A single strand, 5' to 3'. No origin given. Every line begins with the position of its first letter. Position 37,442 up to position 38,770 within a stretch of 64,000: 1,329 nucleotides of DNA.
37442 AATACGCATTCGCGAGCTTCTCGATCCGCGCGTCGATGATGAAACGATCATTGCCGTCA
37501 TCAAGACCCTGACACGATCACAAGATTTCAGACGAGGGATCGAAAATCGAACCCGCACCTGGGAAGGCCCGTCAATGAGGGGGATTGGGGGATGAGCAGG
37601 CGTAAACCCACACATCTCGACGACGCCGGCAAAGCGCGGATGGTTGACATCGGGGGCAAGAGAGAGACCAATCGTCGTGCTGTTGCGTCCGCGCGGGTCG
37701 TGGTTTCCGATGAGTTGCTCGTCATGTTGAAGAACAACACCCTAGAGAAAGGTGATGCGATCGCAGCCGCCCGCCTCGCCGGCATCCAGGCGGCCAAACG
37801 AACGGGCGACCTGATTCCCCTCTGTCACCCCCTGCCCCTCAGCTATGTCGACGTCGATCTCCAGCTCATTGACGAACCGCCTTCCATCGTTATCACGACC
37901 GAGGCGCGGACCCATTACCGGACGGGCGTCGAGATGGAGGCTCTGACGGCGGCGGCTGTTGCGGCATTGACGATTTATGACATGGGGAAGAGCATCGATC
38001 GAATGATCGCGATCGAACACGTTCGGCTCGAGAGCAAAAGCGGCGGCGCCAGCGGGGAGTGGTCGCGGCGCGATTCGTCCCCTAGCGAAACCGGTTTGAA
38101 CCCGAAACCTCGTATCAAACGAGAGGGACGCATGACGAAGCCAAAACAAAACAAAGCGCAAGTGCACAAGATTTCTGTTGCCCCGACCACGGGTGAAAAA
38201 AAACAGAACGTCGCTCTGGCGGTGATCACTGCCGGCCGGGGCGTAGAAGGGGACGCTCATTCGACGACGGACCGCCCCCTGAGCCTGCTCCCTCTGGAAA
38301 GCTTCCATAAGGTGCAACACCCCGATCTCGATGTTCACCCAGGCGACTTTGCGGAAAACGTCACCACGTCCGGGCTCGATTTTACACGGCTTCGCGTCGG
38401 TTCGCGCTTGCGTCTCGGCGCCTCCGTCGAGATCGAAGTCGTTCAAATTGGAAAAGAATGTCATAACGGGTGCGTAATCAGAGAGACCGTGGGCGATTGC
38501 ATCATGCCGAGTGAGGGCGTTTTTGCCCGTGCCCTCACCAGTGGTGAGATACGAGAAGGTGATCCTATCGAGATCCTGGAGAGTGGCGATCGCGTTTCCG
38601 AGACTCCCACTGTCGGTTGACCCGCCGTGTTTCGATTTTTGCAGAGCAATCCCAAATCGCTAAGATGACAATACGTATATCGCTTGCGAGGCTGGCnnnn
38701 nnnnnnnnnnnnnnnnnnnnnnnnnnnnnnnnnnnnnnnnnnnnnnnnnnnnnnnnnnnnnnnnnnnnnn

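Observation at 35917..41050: Moco operon with MoaC–MOSC fusion and a eukaryote-type MOT1 molybdate transporter; together with the NifS fusion this forms a 'split MOCOS' arrangement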

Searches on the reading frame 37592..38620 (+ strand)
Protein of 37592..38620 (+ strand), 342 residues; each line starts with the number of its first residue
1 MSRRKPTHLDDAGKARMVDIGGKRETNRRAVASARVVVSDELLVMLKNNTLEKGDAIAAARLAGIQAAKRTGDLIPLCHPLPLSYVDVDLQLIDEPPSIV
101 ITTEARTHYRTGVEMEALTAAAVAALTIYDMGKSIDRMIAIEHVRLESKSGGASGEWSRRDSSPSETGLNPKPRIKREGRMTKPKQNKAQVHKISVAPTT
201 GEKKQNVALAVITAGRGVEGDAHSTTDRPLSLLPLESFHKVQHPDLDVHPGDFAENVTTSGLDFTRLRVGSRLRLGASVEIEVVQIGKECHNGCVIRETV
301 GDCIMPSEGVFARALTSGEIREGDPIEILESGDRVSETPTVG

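Call 3: search_protein_families(library=pfam, proteins=[window:37592-38620:+], max_evalue=0.01)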
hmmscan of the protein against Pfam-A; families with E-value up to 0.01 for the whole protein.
window:37592-38620:+ (342 aa): 2 families
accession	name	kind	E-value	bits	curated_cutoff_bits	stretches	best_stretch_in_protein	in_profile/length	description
PF01967.27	MoaC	-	7.9e-51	172.1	27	1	17-152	1-136/136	MoaC family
PF03473.23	MOSC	-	2.6e-09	37.6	22.7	1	220-327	2-120/120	MOSC domain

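Call 10: search_protein_families(library=ncbifam, proteins=[window:37592-38620:+], max_evalue=0.001)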
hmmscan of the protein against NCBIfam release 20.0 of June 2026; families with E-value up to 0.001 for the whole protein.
window:37592-38620:+ (342 aa): 6 families
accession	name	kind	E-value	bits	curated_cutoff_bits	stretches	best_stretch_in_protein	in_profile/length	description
NF011069.0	PRK14499.1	equivalog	3.3e-95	318.7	457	2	7-161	4-158/308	cyclic pyranopterin monophosphate synthase MoaC/MOSC-domain-containing protein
NF006870.0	PRK09364.1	subfamily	5.8e-61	204.9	162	1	5-160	5-160/161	cyclic pyranopterin monophosphate synthase MoaC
TIGR00581.1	moaC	equivalog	3.1e-55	186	141.5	1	7-153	2-147/148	cyclic pyranopterin monophosphate synthase MoaC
NF002947.1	PRK03604.1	equivalog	2e-54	184.9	285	1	17-165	1-147/301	bifunctional molybdenum cofactor biosynthesis protein MoaC/MoaB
NF008999.0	PRK12343.1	equivalog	3.5e-38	130.8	171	1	7-136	5-131/156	cyclic pyranopterin monophosphate synthase MoaC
NF011070.0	PRK14500.1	equivalog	3.2e-36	125.3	606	1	3-153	5-159/358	putative bifunctional molybdopterin-guanine dinucleotide biosynthesis protein MoaC/MobA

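Call 12: find_homologous_proteins(query=window:37592-38620:+, max_evalue=1e-10)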
Query window:37592-38620:+ (342 aa): 7775 proteins with E <= 1e-10 among 8000 candidates; the best 120 are listed.
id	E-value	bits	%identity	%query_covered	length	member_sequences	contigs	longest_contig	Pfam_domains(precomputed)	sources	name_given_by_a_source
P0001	3.8e-220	748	100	100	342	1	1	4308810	PF03473.24,PF01967.28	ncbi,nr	ncbi:MAG: cyclic pyranopterin monophosphate synthase MoaC [Candidatus Latescibacterota bacterium]|nr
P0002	6.9e-81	290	46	94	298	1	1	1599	PF03473.24,PF01967.28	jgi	-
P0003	7.2e-81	290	46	95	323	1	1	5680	PF03473.24,PF01967.28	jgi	-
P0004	4.1e-80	288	51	92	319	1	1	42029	PF03473.24,PF01967.28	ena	-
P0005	3.5e-78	281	47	97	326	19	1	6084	PF03473.24,PF01967.28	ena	-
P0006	4.8e-77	277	45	94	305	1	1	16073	PF03473.24,PF01967.28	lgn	-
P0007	9.8e-77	276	44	97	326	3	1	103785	PF03473.24,PF01967.28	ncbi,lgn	-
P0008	1.7e-76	276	45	99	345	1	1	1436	PF03473.24,PF01967.28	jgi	jgi:cyclic pyranopterin phosphate synthase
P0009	1.7e-76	276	46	96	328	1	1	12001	PF03473.24,PF01967.28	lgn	-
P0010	2.4e-76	275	46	95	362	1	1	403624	PF03473.24,PF01967.28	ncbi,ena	-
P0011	3.0e-76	275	47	94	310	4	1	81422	PF03473.24,PF01967.28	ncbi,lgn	-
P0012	3.5e-76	275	46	97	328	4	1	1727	PF03473.24,PF01967.28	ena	-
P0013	4.1e-76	274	45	96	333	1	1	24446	PF03473.24,PF01967.28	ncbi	ncbi:MAG: cyclic pyranopterin monophosphate synthase MoaC [bacterium]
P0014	6.2e-76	274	44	97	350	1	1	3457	PF03473.24,PF01967.28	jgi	jgi:cyclic pyranopterin phosphate synthase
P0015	7.1e-76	274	45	96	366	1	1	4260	PF03473.24,PF01967.28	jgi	jgi:cyclic pyranopterin monophosphate synthase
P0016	1.9e-75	272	44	95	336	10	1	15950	PF03473.24,PF01967.28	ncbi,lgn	-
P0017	1.9e-75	272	48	94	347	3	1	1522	PF03473.24,PF01967.28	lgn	-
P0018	2.0e-75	272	45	95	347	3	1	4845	PF03473.24,PF01967.28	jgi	jgi:cyclic pyranopterin phosphate synthase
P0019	2.8e-75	272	45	96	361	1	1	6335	PF03473.24,PF01967.28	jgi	jgi:cyclic pyranopterin phosphate synthase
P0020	2.9e-75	272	46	94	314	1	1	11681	PF03473.24,PF01967.28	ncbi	ncbi:MAG: cyclic pyranopterin monophosphate synthase MoaC [Pseudomonadota bacterium]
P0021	3.1e-75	272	44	97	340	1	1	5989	PF03473.24,PF01967.28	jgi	jgi:cyclic pyranopterin phosphate synthase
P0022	4.0e-75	271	44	97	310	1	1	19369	PF03473.24,PF01967.28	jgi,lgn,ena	-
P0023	5.2e-75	271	46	96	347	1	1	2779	PF03473.24,PF01967.28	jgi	jgi:cyclic pyranopterin monophosphate synthase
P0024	6.6e-75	270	44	95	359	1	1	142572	PF03473.24,PF01967.28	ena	-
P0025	6.7e-75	270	45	95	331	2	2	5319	PF03473.24,PF01967.28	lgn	-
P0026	1.1e-74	270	43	95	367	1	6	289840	PF03473.24,PF01967.28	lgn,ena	-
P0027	1.1e-74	270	45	98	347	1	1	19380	PF03473.24,PF01967.28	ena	-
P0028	1.2e-74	270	45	98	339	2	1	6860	PF03473.24,PF01967.28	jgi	jgi:cyclic pyranopterin phosphate synthase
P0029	1.3e-74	269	44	97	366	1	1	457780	PF03473.24,PF01967.28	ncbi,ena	-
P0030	1.4e-74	269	45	97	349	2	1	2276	PF03473.24,PF01967.28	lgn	-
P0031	1.7e-74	269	44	95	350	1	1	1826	PF03473.24,PF01967.28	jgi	-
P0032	3.3e-74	268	44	95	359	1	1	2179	PF03473.24,PF01967.28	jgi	jgi:cyclic pyranopterin phosphate synthase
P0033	4.2e-74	268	44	95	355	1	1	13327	PF03473.24,PF01967.28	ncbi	-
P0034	4.6e-74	268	43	97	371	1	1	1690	PF03473.24,PF01967.28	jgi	jgi:cyclic pyranopterin monophosphate synthase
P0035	4.6e-74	268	43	95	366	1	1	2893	PF03473.24,PF01967.28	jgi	jgi:cyclic pyranopterin monophosphate synthase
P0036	4.8e-74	268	45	98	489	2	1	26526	PF00994.30,PF03473.24,PF01967.28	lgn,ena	-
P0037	5.6e-74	267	46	95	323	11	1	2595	PF03473.24,PF01967.28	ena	-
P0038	6.7e-74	267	44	95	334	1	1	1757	PF03473.24,PF01967.28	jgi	jgi:cyclic pyranopterin monophosphate synthase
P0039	6.8e-74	267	44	97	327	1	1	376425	PF03473.24,PF01967.28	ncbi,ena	-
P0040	9.4e-74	267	43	99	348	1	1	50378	PF03473.24,PF01967.28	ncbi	-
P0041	9.8e-74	267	46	91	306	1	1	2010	PF03473.24,PF01967.28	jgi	jgi:cyclic pyranopterin phosphate synthase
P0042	1.0e-73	267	44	97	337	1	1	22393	PF03473.24,PF01967.28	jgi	jgi:cyclic pyranopterin phosphate synthase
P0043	1.0e-73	267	46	92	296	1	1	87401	PF03473.24,PF01967.28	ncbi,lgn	ncbi:MAG: cyclic pyranopterin monophosphate synthase MoaC [Armatimonadota bacterium]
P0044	1.1e-73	266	45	95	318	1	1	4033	PF03473.24,PF01967.28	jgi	jgi:cyclic pyranopterin phosphate synthase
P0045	1.4e-73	266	43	97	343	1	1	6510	PF03473.24,PF01967.28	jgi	jgi:cyclic pyranopterin phosphate synthase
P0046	1.5e-73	266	44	95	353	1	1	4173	PF03473.24,PF01967.28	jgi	jgi:cyclic pyranopterin phosphate synthase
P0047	1.9e-73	266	44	96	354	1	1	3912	PF03473.24,PF01967.28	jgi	jgi:cyclic pyranopterin phosphate synthase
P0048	2.0e-73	266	47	94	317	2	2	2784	PF03473.24,PF01967.28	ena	-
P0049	2.2e-73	265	45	95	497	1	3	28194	PF00994.30,PF03473.24,PF01967.28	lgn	-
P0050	2.6e-73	265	42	95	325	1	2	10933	PF03473.24,PF01967.28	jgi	jgi:cyclic pyranopterin phosphate synthase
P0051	2.8e-73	265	43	95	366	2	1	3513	PF03473.24,PF01967.28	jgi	jgi:cyclic pyranopterin phosphate synthase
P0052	2.9e-73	265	43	97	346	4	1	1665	PF03473.24,PF01967.28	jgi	jgi:cyclic pyranopterin phosphate synthase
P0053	3.5e-73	265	43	96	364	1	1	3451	PF03473.24,PF01967.28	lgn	-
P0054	3.8e-73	265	43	95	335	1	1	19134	PF03473.24,PF01967.28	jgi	jgi:cyclic pyranopterin phosphate synthase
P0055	4.3e-73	265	45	95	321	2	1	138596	PF03473.24,PF01967.28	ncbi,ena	-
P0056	4.5e-73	264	43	97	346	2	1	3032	PF03473.24,PF01967.28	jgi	jgi:cyclic pyranopterin phosphate synthase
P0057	4.9e-73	264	44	96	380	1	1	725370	PF03473.24,PF01967.28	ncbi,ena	-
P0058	5.0e-73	264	42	95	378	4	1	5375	PF03473.24,PF01967.28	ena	-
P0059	6.0e-73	264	43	95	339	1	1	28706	PF03473.24,PF01967.28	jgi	jgi:cyclic pyranopterin monophosphate synthase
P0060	6.4e-73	264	43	97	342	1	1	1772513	PF03473.24,PF01967.28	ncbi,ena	-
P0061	6.9e-73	264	44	95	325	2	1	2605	PF03473.24,PF01967.28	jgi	-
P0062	7.3e-73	264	43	95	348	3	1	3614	PF03473.24,PF01967.28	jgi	jgi:cyclic pyranopterin phosphate synthase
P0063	8.4e-73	264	43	95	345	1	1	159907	PF03473.24,PF01967.28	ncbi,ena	-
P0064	9.8e-73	263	43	95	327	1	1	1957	PF03473.24,PF01967.28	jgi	jgi:cyclic pyranopterin phosphate synthase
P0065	1.0e-72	263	46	95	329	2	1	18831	PF03473.24,PF01967.28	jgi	-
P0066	1.0e-72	263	44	98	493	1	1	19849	PF00994.30,PF03473.24,PF01967.28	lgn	-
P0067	1.1e-72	263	43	95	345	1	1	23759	PF03473.24,PF01967.28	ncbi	-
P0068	1.1e-72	263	43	97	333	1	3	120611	PF03473.24,PF01967.28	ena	-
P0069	1.3e-72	263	45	95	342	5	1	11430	PF03473.24,PF01967.28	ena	-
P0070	1.5e-72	263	45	97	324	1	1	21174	PF03473.24,PF01967.28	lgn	-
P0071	1.5e-72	263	43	95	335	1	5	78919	PF03473.24,PF01967.28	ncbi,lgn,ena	-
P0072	1.6e-72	263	43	95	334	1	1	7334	PF03473.24,PF01967.28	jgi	jgi:cyclic pyranopterin monophosphate synthase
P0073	1.8e-72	262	45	97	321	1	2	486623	PF03473.24,PF01967.28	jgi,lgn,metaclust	metaclust:\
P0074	1.9e-72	262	47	94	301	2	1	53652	PF03473.24,PF01967.28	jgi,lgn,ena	-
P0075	2.0e-72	262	43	97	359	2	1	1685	PF03473.24,PF01967.28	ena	-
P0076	2.0e-72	262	43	97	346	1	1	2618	PF03473.24,PF01967.28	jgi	jgi:cyclic pyranopterin phosphate synthase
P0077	2.5e-72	262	45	95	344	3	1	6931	PF03473.24,PF01967.28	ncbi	-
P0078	2.6e-72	262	44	97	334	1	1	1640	PF03473.24,PF01967.28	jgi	jgi:cyclic pyranopterin phosphate synthase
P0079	3.0e-72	262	44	94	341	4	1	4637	PF03473.24,PF01967.28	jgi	-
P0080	3.1e-72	262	43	95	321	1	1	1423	PF03473.24,PF01967.28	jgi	jgi:cyclic pyranopterin phosphate synthase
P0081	3.3e-72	262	43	97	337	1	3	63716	PF03473.24,PF01967.28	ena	-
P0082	3.3e-72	262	42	95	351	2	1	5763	PF03473.24,PF01967.28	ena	-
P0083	3.4e-72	262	43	95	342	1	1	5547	PF03473.24,PF01967.28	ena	-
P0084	3.8e-72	261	45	94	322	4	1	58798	PF03473.24,PF01967.28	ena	-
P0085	4.2e-72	261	44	94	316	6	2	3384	PF03473.24,PF01967.28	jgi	-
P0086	4.2e-72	261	47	94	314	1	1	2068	PF03473.24,PF01967.28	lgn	-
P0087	4.9e-72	261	43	95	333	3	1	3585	PF03473.24,PF01967.28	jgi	jgi:cyclic pyranopterin phosphate synthase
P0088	4.9e-72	261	43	97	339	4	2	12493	PF03473.24,PF01967.28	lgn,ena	-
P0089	7.0e-72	261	44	97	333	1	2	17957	PF03473.24,PF01967.28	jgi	jgi:cyclic pyranopterin phosphate synthase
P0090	7.0e-72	261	44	94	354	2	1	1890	PF03473.24,PF01967.28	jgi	jgi:cyclic pyranopterin phosphate synthase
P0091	7.4e-72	260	41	97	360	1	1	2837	PF03473.24,PF01967.28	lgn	-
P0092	7.5e-72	260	41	95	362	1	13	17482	PF03473.24,PF01967.28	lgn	-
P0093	8.2e-72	260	44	97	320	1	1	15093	PF03473.24,PF01967.28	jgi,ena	-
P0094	8.4e-72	260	43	97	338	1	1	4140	PF03473.24,PF01967.28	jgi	jgi:cyclic pyranopterin monophosphate synthase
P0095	1.1e-71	260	44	95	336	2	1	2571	PF03473.24,PF01967.28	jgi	jgi:cyclic pyranopterin phosphate synthase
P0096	1.1e-71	260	45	95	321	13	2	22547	PF03473.24,PF01967.28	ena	-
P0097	1.2e-71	260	42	95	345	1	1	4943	PF03473.24,PF01967.28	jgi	jgi:cyclic pyranopterin phosphate synthase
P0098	1.4e-71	260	43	95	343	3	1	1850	PF03473.24,PF01967.28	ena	-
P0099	1.6e-71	259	42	95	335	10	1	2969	PF03473.24,PF01967.28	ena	-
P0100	1.6e-71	259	43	97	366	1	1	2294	PF03473.24,PF01967.28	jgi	jgi:cyclic pyranopterin phosphate synthase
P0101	1.6e-71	259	42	94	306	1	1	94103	PF03473.24,PF01967.28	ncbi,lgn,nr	ncbi:MAG: cyclic pyranopterin monophosphate synthase MoaC [Firmicutes bacterium]|nr:cyclic pyranopte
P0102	1.7e-71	259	47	94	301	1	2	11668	PF03473.24,PF01967.28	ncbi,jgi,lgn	-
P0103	2.0e-71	259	44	97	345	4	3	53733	PF03473.24,PF01967.28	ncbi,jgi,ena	jgi:cyclic pyranopterin phosphate synthase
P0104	2.0e-71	259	43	94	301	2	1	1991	PF03473.24,PF01967.28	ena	-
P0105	2.3e-71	259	44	96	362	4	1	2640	PF03473.24,PF01967.28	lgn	-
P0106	2.7e-71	259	42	94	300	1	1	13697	PF03473.24,PF01967.28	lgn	-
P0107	2.7e-71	259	44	95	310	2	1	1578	PF03473.24,PF01967.28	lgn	-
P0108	2.9e-71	258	43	95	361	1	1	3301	PF03473.24,PF01967.28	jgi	jgi:cyclic pyranopterin phosphate synthase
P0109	4.0e-71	258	43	97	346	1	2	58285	PF03473.24,PF01967.28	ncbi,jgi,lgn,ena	-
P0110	4.9e-71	258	44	92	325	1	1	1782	PF03473.24,PF01967.28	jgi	jgi:cyclic pyranopterin monophosphate synthase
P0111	5.2e-71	258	44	96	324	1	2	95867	PF03473.24,PF01967.28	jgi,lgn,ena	-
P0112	5.4e-71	258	41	97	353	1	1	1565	PF03473.24,PF01967.28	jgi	jgi:cyclic pyranopterin phosphate synthase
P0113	6.4e-71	257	43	97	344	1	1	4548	PF03473.24,PF01967.28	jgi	jgi:cyclic pyranopterin phosphate synthase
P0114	6.8e-71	257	45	95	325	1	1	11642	PF03473.24,PF01967.28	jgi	jgi:cyclic pyranopterin monophosphate synthase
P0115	7.2e-71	257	42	95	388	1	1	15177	PF03473.24,PF01967.28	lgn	-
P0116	8.5e-71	257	42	95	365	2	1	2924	PF03473.24,PF01967.28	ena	-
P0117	8.5e-71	257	45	95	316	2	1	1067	PF03473.24,PF01967.28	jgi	jgi:cyclic pyranopterin phosphate synthase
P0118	8.7e-71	257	42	94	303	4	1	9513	PF03473.24,PF01967.28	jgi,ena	-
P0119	9.2e-71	257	43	95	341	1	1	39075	PF03473.24,PF01967.28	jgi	jgi:cyclic pyranopterin monophosphate synthase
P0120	1.0e-70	257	43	95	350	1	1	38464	PF03473.24,PF01967.28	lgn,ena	-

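Call 39: search_solved_structures(query=A1, max_evalue=10, show_alignments=0)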
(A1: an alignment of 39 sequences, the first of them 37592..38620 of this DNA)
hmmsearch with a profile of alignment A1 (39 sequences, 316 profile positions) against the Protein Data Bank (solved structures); distinct sequences matched with E-value up to 10: 15.
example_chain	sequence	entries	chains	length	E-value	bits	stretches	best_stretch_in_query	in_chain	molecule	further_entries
4pyd_A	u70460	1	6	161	1.3e-67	231.5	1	4-160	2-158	Molybdenum cofactor biosynthesis protein MoaC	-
9n2p_B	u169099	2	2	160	1.4e-67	231.4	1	5-160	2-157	Cyclic pyranopterin monophosphate synthase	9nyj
1ekr_A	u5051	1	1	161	1.8e-67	231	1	5-160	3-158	MOLYBDENUM COFACTOR BIOSYNTHESIS PROTEIN C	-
4pya_A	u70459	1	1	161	2.9e-66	227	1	5-160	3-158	Molybdenum cofactor biosynthesis protein MoaC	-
1eks_A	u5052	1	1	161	4.7e-66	226.3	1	5-160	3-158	MOLYBDENUM COFACTOR BIOSYNTHESIS PROTEIN C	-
4fdf_A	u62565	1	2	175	5.5e-62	213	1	4-164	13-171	Molybdenum cofactor biosynthesis protein C 2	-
2eey_A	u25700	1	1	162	1.9e-61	211.2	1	5-161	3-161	Molybdopterin biosynthesis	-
2ide_A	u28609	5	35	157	1.4e-60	208.3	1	5-160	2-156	Molybdenum cofactor biosynthesis protein C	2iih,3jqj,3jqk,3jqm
2ekn_A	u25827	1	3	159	7.8e-48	166.5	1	5-149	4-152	Probable molybdenum cofactor biosynthesis protein C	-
2ohd_A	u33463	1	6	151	1.7e-42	148.9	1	14-138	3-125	Probable molybdenum cofactor biosynthesis protein C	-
5yhh_A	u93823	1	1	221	1.6e-05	27.4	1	182-314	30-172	Uncharacterized conserved protein YiiM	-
1o65_A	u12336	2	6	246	0.017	17.5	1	178-273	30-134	Hypothetical protein yiiM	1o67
5yhi_A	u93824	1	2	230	0.019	17.4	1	183-273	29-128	Protein YiiM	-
2p51_A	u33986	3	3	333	0.42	12.9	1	170-248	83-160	SPCC18.06c protein | CCR4-Not complex subunit Caf1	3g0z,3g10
8snb_9D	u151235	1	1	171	1.7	10.9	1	135-217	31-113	CFAP90(C5orf49)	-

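Call 44: find_encoding_contigs(protein=P0060, flank=10000, max_places=1)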
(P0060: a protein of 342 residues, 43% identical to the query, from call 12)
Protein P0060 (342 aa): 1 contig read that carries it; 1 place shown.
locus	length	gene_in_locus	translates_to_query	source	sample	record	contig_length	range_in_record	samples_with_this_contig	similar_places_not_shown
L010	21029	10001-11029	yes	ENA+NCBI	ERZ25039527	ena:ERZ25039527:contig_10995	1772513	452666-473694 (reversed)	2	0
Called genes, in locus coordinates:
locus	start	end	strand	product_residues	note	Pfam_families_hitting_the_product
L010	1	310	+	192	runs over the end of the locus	PF01025:GrpE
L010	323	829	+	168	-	PF00226:DnaJ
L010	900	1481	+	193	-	PF00684:DnaJ_CXXCXGXG (weak), PF01556:DnaJ_C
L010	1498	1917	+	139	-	PF00376:MerR, PF13411:MerR_1, PF13591:MerR_2 (weak)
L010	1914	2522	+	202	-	-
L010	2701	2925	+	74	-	-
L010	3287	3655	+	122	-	PF01975:SurE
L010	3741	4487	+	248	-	PF00702:Hydrolase, PF12710:HAD, PF13419:HAD_2, PF13242:Hydrolase_like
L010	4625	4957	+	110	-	PF22745:Nlig-Ia, PF01653:DNA_ligase_aden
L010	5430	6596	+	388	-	PF01653:DNA_ligase_aden (weak), PF03120:OB_DNA_ligase, PF03119:DNA_ligase_ZBD, PF14520:HHH_5 (weak), PF12826:HHH_2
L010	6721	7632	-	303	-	PF00437:T2SSE, PF27713:UCP018868 (weak), PF13191:AAA_16 (weak)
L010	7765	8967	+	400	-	PF12804:NTP_transf_3, PF03205:MobB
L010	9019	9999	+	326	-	PF04055:Radical_SAM, PF06463:Mob_synth_C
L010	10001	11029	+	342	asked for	PF01967:MoaC, PF03473:MOSC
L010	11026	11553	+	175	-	PF00994:MoCF_biosynth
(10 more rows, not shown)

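Call 45: find_encoding_contigs(protein=P0101, flank=10000, max_places=1)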
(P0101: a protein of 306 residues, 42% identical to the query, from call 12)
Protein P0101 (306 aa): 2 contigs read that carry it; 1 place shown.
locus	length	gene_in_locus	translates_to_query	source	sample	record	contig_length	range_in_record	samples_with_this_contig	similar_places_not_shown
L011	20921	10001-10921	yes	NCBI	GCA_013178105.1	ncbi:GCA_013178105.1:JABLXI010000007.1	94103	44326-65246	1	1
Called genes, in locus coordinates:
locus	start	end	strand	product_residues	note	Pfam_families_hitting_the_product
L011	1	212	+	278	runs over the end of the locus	PF03437:BtpA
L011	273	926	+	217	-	PF00834:Ribul_P_3_epim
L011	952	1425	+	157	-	PF00359:PTS_EIIA_2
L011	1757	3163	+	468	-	PF01637:ATPase_2, PF13173:AAA_14, PF13401:AAA_22, PF03008:DUF234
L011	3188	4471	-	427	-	PF07690:MFS_1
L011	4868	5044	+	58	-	-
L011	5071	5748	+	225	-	PF13484:Fer4_16 (weak)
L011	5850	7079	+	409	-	PF03453:MoeA_N, PF00994:MoCF_biosynth, PF03454:MoeA_C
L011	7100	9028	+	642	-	PF03453:MoeA_N, PF00994:MoCF_biosynth, PF03454:MoeA_C, PF12727:PBP_like, PF12974:Phosphonate-bd (weak)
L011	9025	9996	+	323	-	PF04055:Radical_SAM, PF13353:Fer4_12 (weak), PF06463:Mob_synth_C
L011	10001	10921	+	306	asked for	PF01967:MoaC, PF03473:MOSC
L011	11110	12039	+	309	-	PF14502:HTH_41, PF14503:YhfZ_C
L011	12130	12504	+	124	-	PF00874:PRD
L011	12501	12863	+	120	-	PF10941:DUF2620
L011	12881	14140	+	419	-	PF10797:YhfT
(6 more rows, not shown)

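Call 46: find_encoding_contigs(protein=P0043, flank=10000, max_places=1)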
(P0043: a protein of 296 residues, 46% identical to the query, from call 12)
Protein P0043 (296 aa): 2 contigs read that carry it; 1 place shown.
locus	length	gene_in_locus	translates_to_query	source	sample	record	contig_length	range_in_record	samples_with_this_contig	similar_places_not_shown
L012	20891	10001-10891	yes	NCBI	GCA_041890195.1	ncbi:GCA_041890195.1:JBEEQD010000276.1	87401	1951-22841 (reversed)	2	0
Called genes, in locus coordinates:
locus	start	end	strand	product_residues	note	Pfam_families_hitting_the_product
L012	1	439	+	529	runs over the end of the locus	PF07969:Amidohydro_3, PF01979:Amidohydro_1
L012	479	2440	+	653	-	PF27096:UvrC_M, PF02151:UVR, PF22920:UvrC_RNaseH, PF08459:UvrC_RNaseH_dom, PF12826:HHH_2, PF14520:HHH_5 (weak)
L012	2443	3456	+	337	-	PF13527:Acetyltransf_9, PF00583:Acetyltransf_1 (weak), PF13508:Acetyltransf_7 (weak)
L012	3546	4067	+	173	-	PF01035:DNA_binding_1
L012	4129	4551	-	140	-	PF13240:Zn_Ribbon_1 (weak), PF13248:Zn_ribbon_3 (faint)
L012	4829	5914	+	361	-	-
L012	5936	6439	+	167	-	PF04020:Phage_holin_4_2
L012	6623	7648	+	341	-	PF00044:Gp_dh_N, PF02800:Gp_dh_C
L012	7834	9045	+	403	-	PF00162:PGK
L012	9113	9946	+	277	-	PF00121:TIM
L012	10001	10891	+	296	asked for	PF01967:MoaC, PF03473:MOSC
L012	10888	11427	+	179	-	PF00994:MoCF_biosynth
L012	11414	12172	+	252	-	PF07536:HWE_HK (weak), PF07568:HisKA_2, PF13581:HATPase_c_2, PF02518:HATPase_c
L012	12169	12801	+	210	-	PF00072:Response_reg, PF03861:ANTAR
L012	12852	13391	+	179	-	-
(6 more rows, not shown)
